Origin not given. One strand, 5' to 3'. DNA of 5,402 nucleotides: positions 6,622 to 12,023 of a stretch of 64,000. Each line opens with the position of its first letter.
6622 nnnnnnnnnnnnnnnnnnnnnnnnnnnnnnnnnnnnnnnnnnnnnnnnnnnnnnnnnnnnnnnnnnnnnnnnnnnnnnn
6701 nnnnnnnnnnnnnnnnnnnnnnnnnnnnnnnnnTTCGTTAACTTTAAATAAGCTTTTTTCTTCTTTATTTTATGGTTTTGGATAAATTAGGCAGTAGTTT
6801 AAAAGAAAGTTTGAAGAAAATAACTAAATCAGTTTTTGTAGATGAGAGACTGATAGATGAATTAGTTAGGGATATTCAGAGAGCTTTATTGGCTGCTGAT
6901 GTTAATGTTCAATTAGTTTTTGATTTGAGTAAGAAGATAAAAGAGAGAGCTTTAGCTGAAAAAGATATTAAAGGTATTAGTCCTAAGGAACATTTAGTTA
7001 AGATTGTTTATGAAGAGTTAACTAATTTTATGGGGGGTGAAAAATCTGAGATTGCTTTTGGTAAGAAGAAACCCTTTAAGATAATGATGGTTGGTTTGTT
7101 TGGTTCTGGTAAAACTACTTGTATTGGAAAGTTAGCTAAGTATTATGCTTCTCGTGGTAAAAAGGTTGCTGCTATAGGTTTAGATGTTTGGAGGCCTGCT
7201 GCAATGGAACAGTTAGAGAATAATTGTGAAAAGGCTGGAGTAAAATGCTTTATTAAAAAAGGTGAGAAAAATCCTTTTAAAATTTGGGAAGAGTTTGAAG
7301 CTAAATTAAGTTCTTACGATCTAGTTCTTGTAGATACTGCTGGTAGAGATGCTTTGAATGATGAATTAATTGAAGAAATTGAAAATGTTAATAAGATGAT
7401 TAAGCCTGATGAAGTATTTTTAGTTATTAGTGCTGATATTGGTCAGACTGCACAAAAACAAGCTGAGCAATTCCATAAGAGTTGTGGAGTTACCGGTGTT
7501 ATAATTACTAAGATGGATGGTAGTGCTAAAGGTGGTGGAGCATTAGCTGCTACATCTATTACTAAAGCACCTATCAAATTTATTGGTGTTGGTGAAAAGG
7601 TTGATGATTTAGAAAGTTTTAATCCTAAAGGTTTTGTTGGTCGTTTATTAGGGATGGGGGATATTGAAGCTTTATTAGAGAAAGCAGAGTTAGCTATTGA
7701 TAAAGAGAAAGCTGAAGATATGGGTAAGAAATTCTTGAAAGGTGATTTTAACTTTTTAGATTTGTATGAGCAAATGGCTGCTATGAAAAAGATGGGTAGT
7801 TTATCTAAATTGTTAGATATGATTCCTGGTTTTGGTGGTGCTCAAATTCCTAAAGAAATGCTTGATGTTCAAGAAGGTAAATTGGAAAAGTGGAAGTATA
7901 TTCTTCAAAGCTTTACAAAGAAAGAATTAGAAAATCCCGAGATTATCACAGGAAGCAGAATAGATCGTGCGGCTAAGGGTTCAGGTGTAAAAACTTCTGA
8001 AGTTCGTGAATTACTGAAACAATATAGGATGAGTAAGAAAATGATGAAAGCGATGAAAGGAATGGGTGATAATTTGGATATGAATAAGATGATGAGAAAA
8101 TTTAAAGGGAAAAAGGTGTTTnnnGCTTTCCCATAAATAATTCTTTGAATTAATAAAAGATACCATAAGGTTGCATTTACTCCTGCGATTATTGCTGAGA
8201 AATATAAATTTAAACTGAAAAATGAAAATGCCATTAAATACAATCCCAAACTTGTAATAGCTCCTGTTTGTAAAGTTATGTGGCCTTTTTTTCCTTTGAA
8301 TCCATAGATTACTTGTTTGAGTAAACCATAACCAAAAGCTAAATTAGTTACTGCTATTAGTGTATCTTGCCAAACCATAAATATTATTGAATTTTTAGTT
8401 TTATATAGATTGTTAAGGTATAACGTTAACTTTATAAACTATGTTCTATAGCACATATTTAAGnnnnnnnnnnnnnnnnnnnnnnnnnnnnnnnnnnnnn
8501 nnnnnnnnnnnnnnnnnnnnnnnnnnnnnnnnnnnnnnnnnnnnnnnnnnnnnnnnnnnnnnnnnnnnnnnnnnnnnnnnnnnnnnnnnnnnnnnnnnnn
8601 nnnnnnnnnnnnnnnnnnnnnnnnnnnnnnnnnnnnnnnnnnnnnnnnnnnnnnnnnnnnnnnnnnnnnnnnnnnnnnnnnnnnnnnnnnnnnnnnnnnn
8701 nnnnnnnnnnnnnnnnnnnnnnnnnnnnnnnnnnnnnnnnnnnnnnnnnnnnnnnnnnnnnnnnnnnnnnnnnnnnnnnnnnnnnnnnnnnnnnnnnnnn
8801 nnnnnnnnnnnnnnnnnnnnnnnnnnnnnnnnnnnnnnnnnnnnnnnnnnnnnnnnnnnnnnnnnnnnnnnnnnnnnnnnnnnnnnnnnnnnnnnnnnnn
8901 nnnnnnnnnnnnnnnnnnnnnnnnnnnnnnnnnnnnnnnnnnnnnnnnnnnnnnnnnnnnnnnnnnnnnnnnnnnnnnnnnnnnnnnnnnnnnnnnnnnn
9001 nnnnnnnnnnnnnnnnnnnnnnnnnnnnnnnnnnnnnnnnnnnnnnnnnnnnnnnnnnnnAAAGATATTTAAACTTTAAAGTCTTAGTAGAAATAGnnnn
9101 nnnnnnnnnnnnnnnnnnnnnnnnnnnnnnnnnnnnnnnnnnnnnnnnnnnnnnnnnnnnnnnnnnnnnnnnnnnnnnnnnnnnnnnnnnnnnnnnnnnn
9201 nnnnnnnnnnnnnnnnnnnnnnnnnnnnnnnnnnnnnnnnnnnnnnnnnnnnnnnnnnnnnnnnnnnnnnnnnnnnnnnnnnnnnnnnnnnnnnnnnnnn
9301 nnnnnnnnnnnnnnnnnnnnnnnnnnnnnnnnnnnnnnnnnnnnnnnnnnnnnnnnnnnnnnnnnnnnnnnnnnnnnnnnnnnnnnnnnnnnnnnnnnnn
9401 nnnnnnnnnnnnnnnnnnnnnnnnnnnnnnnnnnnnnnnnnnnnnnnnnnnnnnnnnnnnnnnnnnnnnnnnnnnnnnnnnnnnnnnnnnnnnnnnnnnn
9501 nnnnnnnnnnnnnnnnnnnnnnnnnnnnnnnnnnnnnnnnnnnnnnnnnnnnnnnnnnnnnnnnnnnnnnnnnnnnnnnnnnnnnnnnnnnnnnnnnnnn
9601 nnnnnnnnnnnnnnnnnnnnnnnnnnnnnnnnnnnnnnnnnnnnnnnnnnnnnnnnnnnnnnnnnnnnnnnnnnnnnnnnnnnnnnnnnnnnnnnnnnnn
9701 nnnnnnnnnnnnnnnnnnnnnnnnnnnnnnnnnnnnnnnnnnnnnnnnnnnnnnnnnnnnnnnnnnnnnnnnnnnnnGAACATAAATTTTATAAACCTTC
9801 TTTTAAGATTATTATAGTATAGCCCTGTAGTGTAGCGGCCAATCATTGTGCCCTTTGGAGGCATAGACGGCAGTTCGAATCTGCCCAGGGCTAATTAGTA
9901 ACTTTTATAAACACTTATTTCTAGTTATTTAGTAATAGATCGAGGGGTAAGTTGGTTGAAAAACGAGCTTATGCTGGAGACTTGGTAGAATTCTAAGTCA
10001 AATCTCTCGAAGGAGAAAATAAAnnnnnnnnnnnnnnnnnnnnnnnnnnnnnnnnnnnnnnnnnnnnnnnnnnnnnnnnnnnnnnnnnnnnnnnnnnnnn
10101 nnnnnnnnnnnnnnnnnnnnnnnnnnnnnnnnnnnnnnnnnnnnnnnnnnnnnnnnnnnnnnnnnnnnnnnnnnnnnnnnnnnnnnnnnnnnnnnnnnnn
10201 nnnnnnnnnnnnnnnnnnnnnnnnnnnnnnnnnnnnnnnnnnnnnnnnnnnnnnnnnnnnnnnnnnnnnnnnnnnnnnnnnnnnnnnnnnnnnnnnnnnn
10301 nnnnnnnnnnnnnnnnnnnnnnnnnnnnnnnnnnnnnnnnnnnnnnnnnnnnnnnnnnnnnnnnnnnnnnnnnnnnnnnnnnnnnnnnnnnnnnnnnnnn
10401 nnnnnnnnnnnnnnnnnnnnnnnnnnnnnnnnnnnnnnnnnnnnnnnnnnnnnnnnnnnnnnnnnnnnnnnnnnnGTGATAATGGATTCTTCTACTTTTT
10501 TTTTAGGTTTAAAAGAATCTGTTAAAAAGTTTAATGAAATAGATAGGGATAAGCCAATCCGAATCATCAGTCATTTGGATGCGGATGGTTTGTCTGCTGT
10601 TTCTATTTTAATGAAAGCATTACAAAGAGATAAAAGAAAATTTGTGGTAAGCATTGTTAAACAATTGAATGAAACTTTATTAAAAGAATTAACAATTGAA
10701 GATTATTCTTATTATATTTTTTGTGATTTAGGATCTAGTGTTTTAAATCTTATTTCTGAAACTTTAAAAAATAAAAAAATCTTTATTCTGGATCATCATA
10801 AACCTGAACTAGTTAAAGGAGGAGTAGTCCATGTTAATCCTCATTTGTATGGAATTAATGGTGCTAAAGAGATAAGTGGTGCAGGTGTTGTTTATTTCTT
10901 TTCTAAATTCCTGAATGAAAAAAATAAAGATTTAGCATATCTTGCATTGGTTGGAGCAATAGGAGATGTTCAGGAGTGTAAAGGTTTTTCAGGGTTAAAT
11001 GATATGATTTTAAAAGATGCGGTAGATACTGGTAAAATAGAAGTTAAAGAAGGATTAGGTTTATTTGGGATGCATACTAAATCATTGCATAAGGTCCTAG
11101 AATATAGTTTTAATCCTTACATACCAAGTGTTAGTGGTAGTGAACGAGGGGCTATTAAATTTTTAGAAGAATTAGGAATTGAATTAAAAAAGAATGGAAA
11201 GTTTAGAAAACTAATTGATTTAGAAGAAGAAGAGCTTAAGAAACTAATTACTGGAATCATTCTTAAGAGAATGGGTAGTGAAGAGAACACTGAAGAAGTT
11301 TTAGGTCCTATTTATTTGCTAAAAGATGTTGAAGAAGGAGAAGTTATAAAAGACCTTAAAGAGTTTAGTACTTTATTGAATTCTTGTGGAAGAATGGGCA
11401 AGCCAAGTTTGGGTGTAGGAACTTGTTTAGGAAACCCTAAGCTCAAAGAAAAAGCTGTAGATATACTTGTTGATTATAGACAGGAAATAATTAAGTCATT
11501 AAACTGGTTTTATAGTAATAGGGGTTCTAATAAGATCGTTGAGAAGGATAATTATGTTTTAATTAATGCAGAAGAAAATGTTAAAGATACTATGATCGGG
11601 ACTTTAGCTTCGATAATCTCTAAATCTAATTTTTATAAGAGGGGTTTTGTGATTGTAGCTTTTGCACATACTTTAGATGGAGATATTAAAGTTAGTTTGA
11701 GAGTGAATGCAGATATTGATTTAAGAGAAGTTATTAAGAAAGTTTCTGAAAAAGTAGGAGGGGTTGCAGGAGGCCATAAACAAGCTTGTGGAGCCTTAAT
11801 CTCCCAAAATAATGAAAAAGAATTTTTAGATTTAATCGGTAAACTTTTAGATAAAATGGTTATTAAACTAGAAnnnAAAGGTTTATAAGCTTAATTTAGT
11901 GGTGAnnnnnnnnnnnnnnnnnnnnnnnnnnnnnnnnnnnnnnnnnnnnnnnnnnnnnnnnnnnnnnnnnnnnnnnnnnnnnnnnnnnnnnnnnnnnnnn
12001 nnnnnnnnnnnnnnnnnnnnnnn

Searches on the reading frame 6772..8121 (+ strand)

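Call 29: search_protein_families(library=pfam, proteins=[window:6772-8121:+], max_evalue=0.00001)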
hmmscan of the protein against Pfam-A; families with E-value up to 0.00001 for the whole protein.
window:6772-8121:+ (450 aa): 4 families
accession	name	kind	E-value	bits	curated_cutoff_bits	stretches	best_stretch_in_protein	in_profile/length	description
PF00448.28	SRP54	-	7.8e-68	228.4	22.7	1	102-294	2-196/196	SRP54-type protein, GTPase domain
PF02978.25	SRP_SPB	-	4.8e-30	104.2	27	1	326-425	2-91/91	Signal peptide binding domain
PF02881.24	SRP54_N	-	2.3e-16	60.2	22.4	1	6-83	1-75/75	SRP54-type protein, helical bundle domain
PF01656.29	CbiA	-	3.3e-06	27.5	25.4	1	111-253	9-88/125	CobQ/CobB/MinD/ParA nucleotide binding domain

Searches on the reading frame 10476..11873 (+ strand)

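Call 29: search_protein_families(library=pfam, proteins=[window:10476-11873:+], max_evalue=0.00001)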
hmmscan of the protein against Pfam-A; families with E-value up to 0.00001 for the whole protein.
window:10476-11873:+ (466 aa): 3 families
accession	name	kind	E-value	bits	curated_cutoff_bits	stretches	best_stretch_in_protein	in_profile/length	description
PF21763.2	DHH_CID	-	3.4e-21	75.9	27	1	196-269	1-74/84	DHH-CID domain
PF02272.25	DHHA1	-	2.4e-15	57.3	25.9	1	360-458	3-100/102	DHHA1 domain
PF01368.27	DHH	-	4.6e-10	40.3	28.1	1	28-160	2-124/125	DHH family, N-terminal domain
